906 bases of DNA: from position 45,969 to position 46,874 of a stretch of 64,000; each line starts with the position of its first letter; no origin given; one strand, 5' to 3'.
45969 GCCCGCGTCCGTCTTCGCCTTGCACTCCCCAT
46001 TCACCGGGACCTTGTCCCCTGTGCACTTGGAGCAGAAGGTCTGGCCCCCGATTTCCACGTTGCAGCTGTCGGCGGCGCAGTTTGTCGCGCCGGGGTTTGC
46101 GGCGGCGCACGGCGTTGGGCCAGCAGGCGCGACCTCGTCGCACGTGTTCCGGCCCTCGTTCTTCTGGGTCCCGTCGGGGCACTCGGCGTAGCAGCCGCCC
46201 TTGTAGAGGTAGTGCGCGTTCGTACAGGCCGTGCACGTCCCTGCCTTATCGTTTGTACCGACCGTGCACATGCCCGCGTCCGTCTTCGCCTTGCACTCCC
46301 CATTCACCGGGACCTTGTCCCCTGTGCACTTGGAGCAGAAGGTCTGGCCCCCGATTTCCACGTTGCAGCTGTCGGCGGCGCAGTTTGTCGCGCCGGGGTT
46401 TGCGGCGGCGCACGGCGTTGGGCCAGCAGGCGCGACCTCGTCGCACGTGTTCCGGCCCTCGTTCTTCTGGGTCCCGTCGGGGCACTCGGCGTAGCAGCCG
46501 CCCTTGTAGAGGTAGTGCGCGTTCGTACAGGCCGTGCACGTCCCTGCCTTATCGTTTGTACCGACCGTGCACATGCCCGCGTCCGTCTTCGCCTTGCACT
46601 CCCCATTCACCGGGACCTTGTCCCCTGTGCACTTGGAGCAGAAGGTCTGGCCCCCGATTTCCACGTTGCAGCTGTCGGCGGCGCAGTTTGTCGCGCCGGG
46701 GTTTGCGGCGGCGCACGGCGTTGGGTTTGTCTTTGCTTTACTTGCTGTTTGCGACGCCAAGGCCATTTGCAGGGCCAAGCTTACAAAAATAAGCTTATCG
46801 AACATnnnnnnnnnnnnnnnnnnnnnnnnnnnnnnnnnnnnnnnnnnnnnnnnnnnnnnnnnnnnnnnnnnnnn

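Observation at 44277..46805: Large VSP carrying five essentially identical 303-nt tandem repeats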

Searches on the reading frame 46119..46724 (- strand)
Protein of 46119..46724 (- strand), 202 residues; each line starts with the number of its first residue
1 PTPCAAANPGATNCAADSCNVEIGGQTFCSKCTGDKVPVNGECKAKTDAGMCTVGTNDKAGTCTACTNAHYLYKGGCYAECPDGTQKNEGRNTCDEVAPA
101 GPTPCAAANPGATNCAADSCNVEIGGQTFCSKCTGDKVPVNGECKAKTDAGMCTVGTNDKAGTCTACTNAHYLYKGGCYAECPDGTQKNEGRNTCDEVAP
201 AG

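Call 56: find_homologous_proteins(query=window:46119-46724:-, max_evalue=1e-10)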
Query window:46119-46724:- (202 aa): 7 proteins with E <= 1e-10 among 1409 candidates.
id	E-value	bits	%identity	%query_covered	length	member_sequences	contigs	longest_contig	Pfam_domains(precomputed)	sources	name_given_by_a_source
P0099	4.3e-43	165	87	46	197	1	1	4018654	PF09132.16,PF03302.19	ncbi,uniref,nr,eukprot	ncbi:VSP [Giardia duodenalis]|uniref:VSP n=1 Tax=Giardia intestinalis (strain ATCC 50803 / WB clone 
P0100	9.0e-31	125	64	53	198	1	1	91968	PF09132.16,PF03302.19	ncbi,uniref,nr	ncbi:VSP [Giardia lamblia P15]|uniref:VSP n=1 Tax=Giardia intestinalis (strain P15) TaxID=658858 Rep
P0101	3.6e-26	110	61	52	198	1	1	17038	PF09132.16,PF03302.19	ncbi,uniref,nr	ncbi:VSP [Giardia lamblia P15]|uniref:VSP n=1 Tax=Giardia intestinalis (strain P15) TaxID=658858 Rep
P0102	3.4e-25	107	56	52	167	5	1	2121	PF09132.16,PF03302.19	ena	-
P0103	3.4e-21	94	54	53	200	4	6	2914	PF09132.16,PF03302.19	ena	-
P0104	3.6e-18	84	53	53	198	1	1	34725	PF09132.16,PF03302.19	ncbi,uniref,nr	ncbi:VSP [Giardia lamblia P15]|uniref:VSP n=1 Tax=Giardia intestinalis (strain P15) TaxID=658858 Rep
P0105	7.8e-18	83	38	93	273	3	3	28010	PF03302.19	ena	-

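Call 58: find_encoding_contigs(protein=P0099, flank=6000, max_places=4)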
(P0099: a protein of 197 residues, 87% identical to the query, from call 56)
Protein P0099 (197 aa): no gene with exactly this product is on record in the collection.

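Call 66: find_encoding_contigs(protein=P0100, flank=6000, max_places=2)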
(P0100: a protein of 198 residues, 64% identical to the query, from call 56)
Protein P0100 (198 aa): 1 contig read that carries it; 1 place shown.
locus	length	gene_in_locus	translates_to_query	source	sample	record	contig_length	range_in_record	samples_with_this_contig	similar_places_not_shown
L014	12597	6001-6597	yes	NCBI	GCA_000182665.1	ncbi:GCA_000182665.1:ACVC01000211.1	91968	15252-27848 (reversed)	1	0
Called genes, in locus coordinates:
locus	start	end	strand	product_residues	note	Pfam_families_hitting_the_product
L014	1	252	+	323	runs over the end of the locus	PF00575:S1, PF07541:EIF_2_alpha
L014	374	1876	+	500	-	-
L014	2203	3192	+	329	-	PF02811:PHP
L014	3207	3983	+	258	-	-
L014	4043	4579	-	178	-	PF07933:DUF1681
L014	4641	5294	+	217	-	PF00227:Proteasome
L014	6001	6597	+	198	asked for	PF03302:VSP (weak), PF09132:BmKX, PF03302:VSP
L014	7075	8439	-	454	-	PF00091:Tubulin, PF03953:Tubulin_C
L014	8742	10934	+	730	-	PF24807:WD40_CDC20-Fz, PF25175:Beta-prop_WDR5, PF24105:Beta-prop_CAF1B_HIR1, PF23381:Beta-prop_IFT122_1st, PF24814:WD40_Prp19, PF25173:Beta-prop_WDR3_1st, PF25174:Beta-prop_THOC3, PF25175:Beta-prop_WDR5, +7 more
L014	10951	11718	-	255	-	-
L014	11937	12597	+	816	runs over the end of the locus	PF00023:Ank (faint), PF12796:Ank_2, PF13606:Ank_3 (faint), PF13857:Ank_5 (faint), PF24521:Ank_KRIT1 (faint), PF12796:Ank_2, PF13637:Ank_4, PF12796:Ank_2 (weak)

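Call 69: search_protein_families(library=pfam, proteins=[P0099], max_evalue=0.001)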
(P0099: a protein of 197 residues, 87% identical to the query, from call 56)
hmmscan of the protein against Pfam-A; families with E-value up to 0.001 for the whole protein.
P0099 (197 aa): 2 families
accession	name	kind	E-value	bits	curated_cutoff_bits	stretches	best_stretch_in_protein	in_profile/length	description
PF03302.18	VSP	-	1.4e-27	97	31.4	2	158-197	358-397/397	Giardia variant-specific surface protein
PF09132.16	BmKX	-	3.4e-16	59.5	24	1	65-94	1-30/30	BmKX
